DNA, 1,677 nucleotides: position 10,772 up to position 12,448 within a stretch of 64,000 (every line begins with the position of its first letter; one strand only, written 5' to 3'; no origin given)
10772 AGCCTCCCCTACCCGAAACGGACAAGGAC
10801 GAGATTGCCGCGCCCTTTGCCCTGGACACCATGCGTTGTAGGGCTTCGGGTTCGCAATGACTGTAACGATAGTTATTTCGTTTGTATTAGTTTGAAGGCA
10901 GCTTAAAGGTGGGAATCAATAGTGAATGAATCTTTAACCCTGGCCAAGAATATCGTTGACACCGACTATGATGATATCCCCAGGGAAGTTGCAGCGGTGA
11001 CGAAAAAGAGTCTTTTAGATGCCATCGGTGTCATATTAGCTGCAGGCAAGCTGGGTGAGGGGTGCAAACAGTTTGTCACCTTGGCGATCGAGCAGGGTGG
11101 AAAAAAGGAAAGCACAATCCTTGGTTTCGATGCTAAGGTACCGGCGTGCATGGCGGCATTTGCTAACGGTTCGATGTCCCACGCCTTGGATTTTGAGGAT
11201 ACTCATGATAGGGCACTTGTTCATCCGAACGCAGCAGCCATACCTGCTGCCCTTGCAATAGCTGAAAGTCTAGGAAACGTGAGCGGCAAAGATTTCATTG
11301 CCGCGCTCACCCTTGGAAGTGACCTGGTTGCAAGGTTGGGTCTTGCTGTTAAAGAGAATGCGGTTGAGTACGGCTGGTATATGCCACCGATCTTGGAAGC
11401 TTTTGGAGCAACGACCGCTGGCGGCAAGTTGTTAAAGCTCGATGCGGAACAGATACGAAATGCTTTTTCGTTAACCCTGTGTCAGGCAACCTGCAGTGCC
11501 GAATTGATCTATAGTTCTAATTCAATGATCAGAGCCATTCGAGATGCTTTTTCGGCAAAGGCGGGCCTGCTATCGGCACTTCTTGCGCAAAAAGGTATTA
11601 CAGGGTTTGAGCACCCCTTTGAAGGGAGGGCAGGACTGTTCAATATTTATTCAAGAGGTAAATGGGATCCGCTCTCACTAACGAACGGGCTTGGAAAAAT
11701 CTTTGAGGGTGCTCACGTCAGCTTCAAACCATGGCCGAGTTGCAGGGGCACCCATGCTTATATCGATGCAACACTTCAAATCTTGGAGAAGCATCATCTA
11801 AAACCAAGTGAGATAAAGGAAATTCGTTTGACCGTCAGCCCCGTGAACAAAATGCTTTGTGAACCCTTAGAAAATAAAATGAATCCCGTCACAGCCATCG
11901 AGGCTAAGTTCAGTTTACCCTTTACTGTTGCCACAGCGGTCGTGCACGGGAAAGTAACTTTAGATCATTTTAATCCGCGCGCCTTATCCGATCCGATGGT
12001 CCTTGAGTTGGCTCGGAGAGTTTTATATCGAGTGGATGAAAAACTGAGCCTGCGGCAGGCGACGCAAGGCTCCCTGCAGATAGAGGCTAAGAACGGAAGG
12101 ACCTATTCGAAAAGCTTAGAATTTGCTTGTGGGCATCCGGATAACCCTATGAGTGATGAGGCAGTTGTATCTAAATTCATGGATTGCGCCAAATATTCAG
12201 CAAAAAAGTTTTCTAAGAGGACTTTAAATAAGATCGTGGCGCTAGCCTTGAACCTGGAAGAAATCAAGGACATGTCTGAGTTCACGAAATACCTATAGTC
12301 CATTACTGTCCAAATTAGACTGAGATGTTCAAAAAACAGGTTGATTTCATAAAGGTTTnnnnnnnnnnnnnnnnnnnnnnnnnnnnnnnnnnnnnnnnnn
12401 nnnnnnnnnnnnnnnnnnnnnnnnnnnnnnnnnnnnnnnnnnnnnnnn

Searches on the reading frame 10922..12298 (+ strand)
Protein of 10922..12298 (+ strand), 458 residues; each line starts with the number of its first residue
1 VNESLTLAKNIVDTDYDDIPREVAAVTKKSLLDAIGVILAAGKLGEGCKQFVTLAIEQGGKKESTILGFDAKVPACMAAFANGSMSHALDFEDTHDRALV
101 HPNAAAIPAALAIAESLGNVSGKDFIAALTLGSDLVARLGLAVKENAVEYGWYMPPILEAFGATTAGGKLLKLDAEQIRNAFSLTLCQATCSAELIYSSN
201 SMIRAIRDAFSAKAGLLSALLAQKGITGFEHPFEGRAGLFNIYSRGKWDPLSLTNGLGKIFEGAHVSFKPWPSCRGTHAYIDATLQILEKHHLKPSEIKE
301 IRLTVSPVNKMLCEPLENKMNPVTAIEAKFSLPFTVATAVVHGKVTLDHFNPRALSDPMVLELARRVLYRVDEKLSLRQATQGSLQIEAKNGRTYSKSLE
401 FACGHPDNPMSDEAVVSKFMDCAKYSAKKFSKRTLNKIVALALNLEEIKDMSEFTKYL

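Call 4: search_protein_families(library=pfam, proteins=[window:10922-12298:+])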
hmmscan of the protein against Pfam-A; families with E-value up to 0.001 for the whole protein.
window:10922-12298:+ (458 aa): 2 families
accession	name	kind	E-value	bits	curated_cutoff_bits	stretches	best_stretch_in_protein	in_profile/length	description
PF03972.19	MmgE_PrpD_N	-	1.5e-57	195.1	32.1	1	7-247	3-240/244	MmgE/PrpD N-terminal domain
PF19305.4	MmgE_PrpD_C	-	6.5e-37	127.4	32.1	1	271-437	1-166/173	MmgE/PrpD C-terminal domain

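Call 51: search_protein_families(library=ncbifam, proteins=[window:10922-12298:+], max_evalue=0.00001)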
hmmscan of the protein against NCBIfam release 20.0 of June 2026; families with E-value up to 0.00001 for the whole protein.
window:10922-12298:+ (458 aa): 3 families
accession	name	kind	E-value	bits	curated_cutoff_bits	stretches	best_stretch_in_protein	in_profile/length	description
NF042438.1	PrpD_hiGCgrampos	equivalog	8e-12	44.5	950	1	13-238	29-250/499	2-methylcitrate dehydratase PrpD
NF006943.0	PRK09425.1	equivalog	1.1e-09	37.5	575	1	22-452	32-470/480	bifunctional 2-methylcitrate dehydratase/aconitate hydratase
TIGR02330.1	prpD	equivalog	1.5e-08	33.8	458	1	25-452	23-458/468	2-methylcitrate dehydratase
